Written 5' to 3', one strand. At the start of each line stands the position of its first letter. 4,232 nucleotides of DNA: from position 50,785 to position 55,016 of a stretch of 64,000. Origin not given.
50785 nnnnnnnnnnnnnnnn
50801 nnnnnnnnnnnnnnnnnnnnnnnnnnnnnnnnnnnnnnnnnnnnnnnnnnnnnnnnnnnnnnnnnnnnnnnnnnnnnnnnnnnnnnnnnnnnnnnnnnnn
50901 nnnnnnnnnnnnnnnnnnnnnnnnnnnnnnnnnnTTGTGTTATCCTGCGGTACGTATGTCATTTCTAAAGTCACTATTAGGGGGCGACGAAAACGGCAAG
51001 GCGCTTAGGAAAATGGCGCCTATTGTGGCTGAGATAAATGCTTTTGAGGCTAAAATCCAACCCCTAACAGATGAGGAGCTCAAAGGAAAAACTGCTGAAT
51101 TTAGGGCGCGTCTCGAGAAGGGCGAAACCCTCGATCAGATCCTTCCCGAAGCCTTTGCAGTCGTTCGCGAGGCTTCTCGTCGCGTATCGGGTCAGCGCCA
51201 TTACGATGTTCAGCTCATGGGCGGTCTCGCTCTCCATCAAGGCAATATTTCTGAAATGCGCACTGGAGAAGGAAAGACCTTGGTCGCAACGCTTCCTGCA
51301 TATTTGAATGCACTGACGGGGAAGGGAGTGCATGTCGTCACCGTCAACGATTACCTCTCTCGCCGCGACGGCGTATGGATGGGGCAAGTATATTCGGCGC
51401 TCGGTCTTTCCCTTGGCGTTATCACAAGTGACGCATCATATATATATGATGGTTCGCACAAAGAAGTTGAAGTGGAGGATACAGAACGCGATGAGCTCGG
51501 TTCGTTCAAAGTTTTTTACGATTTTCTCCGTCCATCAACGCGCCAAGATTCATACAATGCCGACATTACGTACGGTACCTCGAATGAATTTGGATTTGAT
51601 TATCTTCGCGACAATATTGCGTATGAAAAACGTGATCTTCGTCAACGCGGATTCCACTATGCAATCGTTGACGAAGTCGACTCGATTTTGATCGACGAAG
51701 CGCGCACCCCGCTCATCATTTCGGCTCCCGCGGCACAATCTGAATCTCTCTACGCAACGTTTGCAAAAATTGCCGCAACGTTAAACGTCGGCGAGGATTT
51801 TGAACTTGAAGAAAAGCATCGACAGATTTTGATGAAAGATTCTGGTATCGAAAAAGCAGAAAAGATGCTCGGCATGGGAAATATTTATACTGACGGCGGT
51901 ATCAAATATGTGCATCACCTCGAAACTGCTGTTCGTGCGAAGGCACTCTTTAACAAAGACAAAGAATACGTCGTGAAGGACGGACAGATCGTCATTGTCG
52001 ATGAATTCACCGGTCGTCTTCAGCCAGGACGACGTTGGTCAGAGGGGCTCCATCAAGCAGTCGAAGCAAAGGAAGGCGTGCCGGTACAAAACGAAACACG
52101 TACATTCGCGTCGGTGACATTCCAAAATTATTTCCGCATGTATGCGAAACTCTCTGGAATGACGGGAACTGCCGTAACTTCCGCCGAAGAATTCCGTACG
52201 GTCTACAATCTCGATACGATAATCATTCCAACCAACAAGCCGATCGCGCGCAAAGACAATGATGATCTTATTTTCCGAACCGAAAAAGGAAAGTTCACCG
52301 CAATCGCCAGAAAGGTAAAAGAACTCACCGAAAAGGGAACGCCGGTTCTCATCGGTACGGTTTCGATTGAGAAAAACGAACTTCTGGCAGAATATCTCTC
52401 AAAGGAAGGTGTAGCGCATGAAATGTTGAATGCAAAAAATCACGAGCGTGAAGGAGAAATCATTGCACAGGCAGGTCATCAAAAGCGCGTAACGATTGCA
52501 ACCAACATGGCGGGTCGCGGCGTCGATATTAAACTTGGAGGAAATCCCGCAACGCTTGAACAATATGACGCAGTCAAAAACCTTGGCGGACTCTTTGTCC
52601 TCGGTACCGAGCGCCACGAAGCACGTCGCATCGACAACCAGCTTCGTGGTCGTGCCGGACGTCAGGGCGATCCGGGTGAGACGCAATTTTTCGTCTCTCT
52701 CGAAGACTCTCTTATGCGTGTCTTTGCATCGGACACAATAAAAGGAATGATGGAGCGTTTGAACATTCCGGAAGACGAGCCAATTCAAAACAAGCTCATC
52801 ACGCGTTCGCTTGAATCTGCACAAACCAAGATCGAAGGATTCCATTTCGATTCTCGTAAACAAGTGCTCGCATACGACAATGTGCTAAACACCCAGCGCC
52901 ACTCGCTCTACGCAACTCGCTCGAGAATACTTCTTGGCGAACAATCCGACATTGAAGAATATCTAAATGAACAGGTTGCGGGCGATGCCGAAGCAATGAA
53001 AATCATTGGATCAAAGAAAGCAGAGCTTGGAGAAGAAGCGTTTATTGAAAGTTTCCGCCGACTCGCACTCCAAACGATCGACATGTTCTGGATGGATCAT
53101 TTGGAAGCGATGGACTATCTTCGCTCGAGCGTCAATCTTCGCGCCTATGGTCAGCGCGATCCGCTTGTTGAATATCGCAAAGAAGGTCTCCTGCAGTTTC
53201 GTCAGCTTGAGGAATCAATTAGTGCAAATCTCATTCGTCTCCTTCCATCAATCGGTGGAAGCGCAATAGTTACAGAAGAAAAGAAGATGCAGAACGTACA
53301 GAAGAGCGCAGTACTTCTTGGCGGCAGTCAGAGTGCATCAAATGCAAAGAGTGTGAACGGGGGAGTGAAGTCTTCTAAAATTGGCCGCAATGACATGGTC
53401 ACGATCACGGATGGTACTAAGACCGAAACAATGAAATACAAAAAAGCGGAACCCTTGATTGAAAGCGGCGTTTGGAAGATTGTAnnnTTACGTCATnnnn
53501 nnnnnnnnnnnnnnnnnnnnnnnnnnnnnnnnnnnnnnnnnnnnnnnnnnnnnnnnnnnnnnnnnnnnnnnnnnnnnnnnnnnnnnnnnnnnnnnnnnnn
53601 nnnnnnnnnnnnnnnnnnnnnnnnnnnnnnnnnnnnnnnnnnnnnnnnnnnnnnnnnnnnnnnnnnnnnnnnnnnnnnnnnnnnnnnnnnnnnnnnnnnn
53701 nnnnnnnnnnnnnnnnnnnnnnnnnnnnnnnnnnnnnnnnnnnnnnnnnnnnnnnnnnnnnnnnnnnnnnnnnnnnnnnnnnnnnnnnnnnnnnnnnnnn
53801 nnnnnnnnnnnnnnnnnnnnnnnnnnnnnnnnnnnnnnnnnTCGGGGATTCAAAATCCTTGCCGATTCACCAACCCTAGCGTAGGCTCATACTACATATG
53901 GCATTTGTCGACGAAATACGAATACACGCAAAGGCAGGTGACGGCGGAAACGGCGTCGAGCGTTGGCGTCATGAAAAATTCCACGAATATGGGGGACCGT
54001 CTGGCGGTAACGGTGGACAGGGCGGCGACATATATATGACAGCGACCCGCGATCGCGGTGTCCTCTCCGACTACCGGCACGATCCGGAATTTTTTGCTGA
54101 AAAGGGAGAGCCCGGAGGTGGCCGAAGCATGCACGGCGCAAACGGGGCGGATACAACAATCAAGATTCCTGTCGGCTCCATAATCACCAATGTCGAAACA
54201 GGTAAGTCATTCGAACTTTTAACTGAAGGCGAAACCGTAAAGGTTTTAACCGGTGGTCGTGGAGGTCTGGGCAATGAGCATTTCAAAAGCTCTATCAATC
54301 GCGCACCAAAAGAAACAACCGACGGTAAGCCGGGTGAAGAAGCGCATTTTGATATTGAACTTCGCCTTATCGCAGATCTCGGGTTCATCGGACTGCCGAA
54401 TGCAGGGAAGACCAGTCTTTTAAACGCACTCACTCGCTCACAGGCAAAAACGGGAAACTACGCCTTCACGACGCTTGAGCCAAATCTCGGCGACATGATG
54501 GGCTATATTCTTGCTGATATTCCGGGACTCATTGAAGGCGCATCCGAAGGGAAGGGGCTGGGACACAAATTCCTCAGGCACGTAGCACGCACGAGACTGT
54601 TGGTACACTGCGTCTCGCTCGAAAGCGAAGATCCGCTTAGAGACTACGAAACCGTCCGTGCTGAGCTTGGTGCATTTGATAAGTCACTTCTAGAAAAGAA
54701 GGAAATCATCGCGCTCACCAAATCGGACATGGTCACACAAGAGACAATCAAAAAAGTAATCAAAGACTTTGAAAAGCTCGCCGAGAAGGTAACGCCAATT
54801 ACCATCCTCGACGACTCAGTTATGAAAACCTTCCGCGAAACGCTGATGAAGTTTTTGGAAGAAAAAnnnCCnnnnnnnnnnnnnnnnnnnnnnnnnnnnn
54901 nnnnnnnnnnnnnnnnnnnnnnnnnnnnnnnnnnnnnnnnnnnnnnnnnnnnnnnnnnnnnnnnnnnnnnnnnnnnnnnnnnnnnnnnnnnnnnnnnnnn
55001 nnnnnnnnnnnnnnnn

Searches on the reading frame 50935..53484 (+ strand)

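Call 66: search_protein_families(library=pfam, proteins=[window:50935-53484:+], max_evalue=0.0001)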
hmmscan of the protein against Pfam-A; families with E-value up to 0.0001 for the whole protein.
window:50935-53484:+ (850 aa): 5 families
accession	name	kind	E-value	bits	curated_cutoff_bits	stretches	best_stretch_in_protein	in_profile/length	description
PF07517.20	SecA_DEAD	-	1.6e-122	408.8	24.6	1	17-421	6-290/290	SecA DEAD-like domain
PF21090.3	P-loop_SecA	-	6.6e-79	264.7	27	2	436-540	1-105/205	SecA P-loop domain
PF07516.18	SecA_SW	-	1.2e-42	146.7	26.7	2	686-770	114-196/200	SecA Wing and Scaffold domain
PF01043.26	SecA_PP_bind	-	7.1e-39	133.3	23.5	1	269-377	2-110/110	SecA preprotein cross-linking domain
PF00271.37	Helicase_C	-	8.2e-05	23.3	23.5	0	461-578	10-110/110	Helicase conserved C-terminal domain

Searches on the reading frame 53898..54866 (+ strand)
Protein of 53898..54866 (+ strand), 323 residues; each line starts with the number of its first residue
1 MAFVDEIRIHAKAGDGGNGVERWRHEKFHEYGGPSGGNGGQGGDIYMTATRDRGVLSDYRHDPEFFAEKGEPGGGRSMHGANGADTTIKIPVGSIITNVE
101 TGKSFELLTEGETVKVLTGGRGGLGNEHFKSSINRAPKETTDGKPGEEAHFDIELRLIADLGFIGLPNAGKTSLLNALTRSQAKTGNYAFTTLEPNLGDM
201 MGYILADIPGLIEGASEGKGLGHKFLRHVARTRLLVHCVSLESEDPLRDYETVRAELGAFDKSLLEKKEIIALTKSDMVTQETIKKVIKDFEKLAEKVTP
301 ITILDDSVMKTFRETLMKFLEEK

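Call 66: search_protein_families(library=pfam, proteins=[window:53898-54866:+], max_evalue=0.0001)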
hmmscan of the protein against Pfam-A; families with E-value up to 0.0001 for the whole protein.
window:53898-54866:+ (323 aa): 3 families
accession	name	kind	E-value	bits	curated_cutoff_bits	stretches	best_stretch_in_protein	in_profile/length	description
PF01018.28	GTP1_OBG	-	3.6e-47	160.3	27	1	4-157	1-155/155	GTP1/OBG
PF01926.29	MMR_HSR1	-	1.6e-22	80.2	21.9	1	161-275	2-113/113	50S ribosome-binding GTPase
PF02421.24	FeoB_N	-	4.3e-09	36.5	27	1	163-211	5-57/156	Ferrous iron transport protein B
